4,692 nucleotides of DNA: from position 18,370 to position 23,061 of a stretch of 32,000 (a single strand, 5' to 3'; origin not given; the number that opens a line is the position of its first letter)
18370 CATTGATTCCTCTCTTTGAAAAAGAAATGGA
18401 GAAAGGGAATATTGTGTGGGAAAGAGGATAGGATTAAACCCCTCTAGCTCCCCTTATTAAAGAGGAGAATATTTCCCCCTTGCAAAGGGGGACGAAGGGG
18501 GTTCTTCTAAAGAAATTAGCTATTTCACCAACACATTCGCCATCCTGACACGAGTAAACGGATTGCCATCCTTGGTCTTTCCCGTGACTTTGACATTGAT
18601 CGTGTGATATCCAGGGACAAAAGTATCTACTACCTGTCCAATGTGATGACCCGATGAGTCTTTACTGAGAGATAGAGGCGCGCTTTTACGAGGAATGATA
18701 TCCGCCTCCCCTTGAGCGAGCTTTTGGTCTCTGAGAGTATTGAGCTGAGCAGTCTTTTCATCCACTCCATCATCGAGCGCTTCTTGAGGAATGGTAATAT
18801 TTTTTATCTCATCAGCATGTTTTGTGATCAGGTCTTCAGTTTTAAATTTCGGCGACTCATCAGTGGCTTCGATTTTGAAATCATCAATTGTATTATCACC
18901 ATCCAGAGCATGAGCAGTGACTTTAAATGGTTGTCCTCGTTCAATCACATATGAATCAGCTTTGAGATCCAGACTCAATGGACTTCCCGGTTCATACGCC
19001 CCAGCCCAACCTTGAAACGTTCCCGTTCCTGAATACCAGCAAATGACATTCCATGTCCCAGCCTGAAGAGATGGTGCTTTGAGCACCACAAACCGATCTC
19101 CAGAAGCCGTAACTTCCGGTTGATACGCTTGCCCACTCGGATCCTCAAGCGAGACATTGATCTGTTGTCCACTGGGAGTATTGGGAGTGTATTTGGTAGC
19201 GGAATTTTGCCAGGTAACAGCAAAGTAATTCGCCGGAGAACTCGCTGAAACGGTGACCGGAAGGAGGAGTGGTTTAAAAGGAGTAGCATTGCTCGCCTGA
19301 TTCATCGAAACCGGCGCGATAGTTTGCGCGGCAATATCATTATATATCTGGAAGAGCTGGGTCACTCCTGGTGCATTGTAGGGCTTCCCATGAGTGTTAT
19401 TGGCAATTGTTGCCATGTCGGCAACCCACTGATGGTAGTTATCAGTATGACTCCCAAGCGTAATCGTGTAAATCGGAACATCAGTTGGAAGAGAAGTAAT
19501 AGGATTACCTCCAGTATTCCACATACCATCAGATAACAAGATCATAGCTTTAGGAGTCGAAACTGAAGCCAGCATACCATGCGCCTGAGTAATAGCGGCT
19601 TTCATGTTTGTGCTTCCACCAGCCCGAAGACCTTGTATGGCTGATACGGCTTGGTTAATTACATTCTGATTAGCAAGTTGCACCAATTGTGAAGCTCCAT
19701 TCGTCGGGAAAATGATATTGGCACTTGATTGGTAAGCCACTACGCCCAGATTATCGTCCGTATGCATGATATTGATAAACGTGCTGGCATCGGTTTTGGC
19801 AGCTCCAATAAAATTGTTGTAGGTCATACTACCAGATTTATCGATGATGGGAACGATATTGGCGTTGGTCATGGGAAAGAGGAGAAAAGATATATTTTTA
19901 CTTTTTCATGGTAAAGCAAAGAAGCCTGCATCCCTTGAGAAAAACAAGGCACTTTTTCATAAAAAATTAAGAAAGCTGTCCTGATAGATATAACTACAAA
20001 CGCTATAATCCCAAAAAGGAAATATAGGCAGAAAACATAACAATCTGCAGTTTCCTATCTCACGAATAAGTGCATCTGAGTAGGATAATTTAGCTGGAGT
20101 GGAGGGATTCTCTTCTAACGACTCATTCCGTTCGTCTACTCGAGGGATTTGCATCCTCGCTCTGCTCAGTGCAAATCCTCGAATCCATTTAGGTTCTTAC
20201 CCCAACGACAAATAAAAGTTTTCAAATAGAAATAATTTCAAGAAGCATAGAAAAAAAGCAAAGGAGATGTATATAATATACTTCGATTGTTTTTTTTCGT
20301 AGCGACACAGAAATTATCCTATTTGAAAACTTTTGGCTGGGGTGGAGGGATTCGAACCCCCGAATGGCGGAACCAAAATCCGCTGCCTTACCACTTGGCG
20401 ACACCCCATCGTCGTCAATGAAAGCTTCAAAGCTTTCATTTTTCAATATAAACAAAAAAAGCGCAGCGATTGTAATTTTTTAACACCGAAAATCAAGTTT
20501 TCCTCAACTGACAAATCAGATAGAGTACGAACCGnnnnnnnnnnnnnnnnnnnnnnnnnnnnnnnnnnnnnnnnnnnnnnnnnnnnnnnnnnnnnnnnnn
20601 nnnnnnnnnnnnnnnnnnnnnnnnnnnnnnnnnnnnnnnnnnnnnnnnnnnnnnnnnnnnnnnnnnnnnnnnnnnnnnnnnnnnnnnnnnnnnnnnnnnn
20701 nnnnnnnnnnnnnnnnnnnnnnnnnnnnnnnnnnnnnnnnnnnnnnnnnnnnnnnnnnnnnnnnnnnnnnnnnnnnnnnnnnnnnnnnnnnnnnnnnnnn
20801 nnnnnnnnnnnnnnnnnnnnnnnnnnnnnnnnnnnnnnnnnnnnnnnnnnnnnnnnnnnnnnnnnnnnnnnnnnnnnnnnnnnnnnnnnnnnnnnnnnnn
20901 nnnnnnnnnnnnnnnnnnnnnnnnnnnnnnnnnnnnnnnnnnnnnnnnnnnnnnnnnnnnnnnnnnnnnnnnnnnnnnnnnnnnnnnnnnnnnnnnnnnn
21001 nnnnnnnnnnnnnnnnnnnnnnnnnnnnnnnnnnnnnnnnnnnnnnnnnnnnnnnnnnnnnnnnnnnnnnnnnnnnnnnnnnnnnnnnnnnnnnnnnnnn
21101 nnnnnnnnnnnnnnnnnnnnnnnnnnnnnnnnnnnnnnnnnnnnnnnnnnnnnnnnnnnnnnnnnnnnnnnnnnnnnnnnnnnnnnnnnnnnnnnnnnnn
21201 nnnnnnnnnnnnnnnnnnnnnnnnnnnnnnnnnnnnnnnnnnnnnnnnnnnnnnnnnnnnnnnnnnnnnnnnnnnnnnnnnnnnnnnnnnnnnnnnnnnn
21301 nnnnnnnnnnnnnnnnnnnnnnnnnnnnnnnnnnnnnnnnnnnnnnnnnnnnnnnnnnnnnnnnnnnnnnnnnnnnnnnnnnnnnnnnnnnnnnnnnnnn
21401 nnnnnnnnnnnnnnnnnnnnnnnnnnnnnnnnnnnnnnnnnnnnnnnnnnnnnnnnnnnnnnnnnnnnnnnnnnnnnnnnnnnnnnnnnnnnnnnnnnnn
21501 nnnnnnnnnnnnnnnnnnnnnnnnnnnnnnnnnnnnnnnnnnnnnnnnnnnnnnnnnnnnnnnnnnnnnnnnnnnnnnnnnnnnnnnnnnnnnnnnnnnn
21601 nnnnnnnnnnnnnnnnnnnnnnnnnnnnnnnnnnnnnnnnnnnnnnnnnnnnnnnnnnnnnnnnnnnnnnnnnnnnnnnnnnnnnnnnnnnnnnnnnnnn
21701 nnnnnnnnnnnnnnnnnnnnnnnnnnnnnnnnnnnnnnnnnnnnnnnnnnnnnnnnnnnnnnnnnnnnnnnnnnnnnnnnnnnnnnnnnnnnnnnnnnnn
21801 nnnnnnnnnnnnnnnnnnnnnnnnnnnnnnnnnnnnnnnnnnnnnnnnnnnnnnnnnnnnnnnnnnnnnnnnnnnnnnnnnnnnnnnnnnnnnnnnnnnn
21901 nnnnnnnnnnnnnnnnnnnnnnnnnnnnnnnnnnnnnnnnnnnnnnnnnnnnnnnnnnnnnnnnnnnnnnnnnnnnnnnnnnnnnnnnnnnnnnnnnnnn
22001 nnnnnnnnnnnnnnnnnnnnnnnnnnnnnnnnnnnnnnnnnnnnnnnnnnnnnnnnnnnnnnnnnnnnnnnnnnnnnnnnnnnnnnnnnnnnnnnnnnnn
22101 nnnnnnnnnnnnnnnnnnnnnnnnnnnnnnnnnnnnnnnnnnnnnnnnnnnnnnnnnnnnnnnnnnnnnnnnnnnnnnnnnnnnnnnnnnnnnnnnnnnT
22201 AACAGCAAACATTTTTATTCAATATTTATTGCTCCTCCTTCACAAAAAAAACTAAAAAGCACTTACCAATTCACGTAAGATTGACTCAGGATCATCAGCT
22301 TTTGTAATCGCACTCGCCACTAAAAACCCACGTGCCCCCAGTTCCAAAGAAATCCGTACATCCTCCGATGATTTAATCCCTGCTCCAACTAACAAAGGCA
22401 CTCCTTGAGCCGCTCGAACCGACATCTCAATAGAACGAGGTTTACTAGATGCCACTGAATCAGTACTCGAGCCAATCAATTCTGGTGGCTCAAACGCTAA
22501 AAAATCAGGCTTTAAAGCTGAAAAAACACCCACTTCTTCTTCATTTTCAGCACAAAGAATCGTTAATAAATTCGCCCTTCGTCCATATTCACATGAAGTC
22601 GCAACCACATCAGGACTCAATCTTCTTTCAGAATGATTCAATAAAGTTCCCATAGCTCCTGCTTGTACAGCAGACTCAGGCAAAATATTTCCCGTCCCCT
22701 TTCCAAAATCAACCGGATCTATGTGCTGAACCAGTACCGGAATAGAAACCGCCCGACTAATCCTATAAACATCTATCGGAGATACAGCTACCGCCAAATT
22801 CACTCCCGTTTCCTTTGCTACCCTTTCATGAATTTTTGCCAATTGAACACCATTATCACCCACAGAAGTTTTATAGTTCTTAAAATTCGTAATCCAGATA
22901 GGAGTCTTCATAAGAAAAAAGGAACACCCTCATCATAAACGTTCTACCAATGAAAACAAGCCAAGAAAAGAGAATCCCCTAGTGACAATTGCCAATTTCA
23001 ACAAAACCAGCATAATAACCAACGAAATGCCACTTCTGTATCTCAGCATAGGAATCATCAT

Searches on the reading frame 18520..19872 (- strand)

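Call 6: search_protein_families(library=pfam, proteins=[window:18520-19872:-], max_evalue=0.01)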
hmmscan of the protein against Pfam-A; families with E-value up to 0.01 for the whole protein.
window:18520-19872:- (450 aa): 2 families
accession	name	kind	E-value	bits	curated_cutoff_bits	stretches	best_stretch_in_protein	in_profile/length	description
PF00092.34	VWA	-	3e-12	47.5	23.8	1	5-168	1-163/174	von Willebrand factor type A domain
PF13519.12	VWA_2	-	8.1e-11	42.9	27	1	8-116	3-106/107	von Willebrand factor type A domain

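Call 8: search_protein_families(library=padloc, proteins=[window:18520-19872:-], max_evalue=0.01)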
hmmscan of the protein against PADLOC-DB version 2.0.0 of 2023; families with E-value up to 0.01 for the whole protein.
window:18520-19872:- (450 aa): 0 families

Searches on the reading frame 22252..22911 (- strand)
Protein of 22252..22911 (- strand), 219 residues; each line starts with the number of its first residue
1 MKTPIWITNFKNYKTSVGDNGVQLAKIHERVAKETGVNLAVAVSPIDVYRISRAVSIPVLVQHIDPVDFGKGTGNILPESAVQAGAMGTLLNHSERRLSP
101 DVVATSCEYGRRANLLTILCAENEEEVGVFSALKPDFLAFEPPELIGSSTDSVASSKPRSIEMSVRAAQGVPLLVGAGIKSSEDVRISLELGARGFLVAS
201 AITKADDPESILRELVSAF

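Call 6: search_protein_families(library=pfam, proteins=[window:22252-22911:-], max_evalue=0.01)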
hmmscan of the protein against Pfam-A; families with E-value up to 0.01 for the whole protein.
window:22252-22911:- (219 aa): 4 families
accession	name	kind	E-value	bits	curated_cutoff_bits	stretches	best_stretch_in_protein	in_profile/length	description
PF00121.24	TIM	-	3.2e-30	105.9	20.1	1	5-213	2-243/245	Triosephosphate isomerase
PF05690.20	ThiG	-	1.2e-08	35.1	23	1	157-213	163-218/247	Thiazole biosynthesis protein ThiG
PF00977.27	His_biosynth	-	0.0034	17.3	23.6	1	165-205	68-108/228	Histidine biosynthesis protein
PF00218.27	IGPS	-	0.0045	16.6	27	1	171-215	210-254/254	Indole-3-glycerol phosphate synthase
